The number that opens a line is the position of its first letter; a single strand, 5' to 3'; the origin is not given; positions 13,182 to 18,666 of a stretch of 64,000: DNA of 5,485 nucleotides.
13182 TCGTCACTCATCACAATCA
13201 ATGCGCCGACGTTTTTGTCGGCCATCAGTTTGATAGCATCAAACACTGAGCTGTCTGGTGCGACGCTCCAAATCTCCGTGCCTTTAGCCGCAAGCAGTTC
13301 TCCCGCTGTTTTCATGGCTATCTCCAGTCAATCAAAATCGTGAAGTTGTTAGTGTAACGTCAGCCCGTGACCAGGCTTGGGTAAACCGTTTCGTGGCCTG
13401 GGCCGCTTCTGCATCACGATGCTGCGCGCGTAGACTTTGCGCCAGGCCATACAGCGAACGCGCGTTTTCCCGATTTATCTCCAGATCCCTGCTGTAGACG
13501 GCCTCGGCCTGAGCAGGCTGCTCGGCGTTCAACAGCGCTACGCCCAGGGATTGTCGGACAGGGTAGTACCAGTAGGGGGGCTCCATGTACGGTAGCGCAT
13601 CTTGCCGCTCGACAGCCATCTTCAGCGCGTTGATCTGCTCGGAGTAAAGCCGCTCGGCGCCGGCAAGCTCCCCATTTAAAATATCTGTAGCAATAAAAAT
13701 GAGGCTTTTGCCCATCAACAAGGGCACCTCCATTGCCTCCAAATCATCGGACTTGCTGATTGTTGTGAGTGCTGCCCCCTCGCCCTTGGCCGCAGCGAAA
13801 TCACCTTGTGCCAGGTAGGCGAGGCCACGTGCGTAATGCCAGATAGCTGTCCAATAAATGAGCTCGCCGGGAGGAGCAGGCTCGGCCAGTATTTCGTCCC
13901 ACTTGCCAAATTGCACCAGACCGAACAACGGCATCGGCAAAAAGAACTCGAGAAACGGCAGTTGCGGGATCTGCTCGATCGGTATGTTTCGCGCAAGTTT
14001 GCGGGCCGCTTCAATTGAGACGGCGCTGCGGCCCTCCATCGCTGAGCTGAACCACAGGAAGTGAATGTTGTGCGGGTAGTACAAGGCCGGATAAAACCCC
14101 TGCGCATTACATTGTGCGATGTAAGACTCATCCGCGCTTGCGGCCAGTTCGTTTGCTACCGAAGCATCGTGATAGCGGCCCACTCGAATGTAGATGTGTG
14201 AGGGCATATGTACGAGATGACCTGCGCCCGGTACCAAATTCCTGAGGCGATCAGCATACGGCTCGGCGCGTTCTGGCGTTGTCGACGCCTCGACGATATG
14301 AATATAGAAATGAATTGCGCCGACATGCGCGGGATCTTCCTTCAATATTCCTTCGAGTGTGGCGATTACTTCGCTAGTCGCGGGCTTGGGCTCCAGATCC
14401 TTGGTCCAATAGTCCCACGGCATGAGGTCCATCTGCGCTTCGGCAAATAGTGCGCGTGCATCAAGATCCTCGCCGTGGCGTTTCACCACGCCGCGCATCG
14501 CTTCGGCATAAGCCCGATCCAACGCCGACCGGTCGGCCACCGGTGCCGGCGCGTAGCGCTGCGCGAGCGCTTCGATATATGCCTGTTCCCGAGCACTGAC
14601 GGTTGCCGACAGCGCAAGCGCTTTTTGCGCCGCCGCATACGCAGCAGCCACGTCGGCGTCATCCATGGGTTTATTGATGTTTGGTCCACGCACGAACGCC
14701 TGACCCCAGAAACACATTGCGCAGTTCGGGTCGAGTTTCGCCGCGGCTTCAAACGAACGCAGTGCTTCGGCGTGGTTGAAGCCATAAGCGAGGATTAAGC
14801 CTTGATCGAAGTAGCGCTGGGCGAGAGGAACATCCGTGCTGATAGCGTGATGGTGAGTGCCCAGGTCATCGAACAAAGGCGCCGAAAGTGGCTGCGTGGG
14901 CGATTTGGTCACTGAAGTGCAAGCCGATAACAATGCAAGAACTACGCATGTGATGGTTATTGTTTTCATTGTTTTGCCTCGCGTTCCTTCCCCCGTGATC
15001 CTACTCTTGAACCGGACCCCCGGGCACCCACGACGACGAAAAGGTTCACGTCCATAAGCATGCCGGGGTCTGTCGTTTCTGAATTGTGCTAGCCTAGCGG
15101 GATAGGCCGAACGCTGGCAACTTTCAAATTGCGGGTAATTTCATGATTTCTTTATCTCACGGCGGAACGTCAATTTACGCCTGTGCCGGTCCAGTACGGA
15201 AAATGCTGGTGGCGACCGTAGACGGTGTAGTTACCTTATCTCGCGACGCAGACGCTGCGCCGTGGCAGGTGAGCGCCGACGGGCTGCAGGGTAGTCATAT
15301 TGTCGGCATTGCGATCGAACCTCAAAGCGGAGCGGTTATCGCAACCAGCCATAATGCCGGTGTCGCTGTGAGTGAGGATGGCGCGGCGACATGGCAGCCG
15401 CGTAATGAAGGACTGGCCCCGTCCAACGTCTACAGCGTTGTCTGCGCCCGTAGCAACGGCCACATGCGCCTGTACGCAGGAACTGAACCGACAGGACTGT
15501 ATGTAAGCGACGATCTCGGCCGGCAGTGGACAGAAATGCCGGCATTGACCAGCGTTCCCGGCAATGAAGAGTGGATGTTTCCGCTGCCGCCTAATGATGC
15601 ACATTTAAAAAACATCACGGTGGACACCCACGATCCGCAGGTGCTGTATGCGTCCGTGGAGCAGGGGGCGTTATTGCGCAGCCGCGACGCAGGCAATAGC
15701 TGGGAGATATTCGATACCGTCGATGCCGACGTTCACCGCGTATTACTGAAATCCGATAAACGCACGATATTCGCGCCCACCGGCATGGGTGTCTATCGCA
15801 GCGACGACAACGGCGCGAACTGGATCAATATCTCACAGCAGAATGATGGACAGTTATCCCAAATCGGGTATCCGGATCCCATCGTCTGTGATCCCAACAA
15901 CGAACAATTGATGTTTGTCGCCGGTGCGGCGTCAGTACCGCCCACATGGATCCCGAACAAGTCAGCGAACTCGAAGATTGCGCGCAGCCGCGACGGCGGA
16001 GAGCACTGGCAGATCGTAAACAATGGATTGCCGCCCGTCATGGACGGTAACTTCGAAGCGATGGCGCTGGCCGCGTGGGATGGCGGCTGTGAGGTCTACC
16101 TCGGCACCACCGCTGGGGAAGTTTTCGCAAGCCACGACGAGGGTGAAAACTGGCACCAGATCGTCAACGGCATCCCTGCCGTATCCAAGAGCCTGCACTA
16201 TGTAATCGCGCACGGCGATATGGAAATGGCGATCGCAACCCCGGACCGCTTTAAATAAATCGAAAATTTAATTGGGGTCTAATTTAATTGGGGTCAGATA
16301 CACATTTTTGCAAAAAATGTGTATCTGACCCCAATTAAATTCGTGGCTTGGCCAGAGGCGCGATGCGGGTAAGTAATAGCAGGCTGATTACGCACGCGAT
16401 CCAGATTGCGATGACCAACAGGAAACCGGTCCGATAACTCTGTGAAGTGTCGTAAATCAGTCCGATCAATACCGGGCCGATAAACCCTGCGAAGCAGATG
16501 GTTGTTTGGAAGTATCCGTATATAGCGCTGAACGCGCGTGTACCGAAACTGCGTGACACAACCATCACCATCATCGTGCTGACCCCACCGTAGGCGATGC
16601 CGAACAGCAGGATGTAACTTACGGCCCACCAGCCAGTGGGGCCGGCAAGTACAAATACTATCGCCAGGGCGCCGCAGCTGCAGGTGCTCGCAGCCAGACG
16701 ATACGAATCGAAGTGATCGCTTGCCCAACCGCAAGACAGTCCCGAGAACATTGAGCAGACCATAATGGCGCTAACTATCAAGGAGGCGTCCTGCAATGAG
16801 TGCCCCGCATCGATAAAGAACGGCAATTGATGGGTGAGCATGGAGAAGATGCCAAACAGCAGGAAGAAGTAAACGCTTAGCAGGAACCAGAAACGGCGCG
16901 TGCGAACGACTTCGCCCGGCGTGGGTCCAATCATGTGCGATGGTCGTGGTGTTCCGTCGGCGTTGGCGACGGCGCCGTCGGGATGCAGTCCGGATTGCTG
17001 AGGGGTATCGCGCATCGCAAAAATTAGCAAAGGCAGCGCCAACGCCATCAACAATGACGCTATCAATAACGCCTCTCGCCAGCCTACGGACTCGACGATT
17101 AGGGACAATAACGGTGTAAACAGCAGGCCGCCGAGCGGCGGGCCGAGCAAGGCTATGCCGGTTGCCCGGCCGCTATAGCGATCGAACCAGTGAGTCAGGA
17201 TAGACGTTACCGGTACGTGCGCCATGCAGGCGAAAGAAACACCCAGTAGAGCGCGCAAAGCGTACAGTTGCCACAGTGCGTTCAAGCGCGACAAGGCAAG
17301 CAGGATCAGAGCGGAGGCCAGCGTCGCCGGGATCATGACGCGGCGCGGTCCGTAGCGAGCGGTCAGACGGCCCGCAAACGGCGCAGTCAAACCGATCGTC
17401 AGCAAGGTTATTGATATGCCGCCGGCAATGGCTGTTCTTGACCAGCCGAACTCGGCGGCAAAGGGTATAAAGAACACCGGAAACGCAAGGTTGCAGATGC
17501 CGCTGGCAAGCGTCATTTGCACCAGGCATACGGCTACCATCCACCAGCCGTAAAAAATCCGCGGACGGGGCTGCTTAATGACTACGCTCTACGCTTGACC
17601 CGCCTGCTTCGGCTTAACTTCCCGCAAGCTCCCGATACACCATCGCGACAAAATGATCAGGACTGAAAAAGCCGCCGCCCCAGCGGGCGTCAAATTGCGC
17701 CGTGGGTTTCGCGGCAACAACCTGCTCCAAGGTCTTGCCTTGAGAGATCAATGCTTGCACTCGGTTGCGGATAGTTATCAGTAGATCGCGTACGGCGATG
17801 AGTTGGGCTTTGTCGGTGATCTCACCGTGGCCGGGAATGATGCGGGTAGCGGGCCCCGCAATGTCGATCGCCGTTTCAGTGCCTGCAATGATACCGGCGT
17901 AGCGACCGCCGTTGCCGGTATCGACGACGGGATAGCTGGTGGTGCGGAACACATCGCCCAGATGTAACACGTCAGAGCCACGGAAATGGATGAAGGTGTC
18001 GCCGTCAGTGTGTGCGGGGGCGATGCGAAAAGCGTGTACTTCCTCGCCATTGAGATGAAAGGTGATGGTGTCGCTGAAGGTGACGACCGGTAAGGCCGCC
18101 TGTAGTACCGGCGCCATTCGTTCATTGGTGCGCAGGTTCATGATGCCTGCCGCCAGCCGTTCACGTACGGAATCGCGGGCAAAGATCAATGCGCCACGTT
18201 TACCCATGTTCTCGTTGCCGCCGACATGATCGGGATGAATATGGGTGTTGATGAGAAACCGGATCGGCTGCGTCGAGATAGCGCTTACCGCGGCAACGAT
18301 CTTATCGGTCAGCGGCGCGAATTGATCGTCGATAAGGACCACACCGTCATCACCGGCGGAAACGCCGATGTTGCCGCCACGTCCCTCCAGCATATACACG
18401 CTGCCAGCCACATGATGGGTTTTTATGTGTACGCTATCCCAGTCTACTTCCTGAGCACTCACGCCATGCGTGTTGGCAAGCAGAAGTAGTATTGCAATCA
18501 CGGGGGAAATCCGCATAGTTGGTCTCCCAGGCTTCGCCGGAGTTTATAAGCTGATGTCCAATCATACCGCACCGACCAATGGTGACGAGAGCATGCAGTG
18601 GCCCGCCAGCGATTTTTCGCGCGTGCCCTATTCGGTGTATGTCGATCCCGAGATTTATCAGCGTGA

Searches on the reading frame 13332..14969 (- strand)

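Call 53: search_protein_families(library=pfam, proteins=[window:13332-14969:-])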
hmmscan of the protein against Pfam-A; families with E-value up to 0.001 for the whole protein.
window:13332-14969:- (545 aa): 1 family
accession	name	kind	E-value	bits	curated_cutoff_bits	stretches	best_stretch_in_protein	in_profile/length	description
PF07719.23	TPR_2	-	1.3e-06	28.5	27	1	51-83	2-34/34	Tetratricopeptide repeat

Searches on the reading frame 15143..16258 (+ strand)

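Call 53: search_protein_families(library=pfam, proteins=[window:15143-16258:+])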
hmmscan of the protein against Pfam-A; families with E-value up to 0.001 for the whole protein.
window:15143-16258:+ (371 aa): 6 families
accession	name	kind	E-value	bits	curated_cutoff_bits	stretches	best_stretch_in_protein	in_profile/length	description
PF15902.12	Sortilin-Vps10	-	1.1e-13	51.2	33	1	176-294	2-114/446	Sortilin, neurotensin receptor 3,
PF14870.12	PSII_BNR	-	9.9e-10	38.6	27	0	53-187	20-137/303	Photosynthesis system II assembly factor YCF48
PF02012.26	BNR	-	4.7e-07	29.3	27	0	329-338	2-11/12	BNR/Asp-box repeat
PF13810.12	DUF4185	-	1e-05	25.4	39.5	0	274-311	124-169/309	Domain of unknown function (DUF4185)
PF13088.12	BNR_2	-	2.7e-05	24.1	31.4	0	70-139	184-258/277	BNR repeat-like domain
PF15899.11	BNR_6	-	0.00036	20.8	27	0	119-131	1-13/14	BNR-Asp box repeat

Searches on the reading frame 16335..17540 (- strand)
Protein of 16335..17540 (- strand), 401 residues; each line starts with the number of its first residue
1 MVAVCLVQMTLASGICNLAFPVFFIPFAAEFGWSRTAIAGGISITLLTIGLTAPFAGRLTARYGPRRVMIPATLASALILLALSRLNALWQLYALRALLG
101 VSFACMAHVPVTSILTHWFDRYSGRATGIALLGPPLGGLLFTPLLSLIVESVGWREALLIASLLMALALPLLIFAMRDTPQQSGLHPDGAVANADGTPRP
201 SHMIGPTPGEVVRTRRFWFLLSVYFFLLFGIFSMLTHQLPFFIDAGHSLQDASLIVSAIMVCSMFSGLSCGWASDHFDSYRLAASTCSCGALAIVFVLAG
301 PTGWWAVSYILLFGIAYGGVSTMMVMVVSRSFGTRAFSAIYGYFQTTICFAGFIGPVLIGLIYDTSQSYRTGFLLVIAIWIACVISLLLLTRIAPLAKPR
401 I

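Call 53: search_protein_families(library=pfam, proteins=[window:16335-17540:-])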
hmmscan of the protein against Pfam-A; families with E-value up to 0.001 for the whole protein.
window:16335-17540:- (401 aa): 1 family
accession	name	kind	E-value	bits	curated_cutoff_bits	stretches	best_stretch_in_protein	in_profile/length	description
PF07690.21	MFS_1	-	2.1e-41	142.4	33.4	1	16-356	12-347/347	Major Facilitator Superfamily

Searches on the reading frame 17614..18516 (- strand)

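Call 53: search_protein_families(library=pfam, proteins=[window:17614-18516:-])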
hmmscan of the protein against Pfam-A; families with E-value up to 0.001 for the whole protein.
window:17614-18516:- (300 aa): 2 families
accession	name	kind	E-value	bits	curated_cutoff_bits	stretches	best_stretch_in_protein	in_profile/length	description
PF00753.33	Lactamase_B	-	1.9e-11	44.7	22.7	1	46-230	4-196/196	Metallo-beta-lactamase superfamily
PF12706.13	Lactamase_B_2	-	0.00011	22.3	27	1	82-188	28-142/200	Beta-lactamase superfamily domain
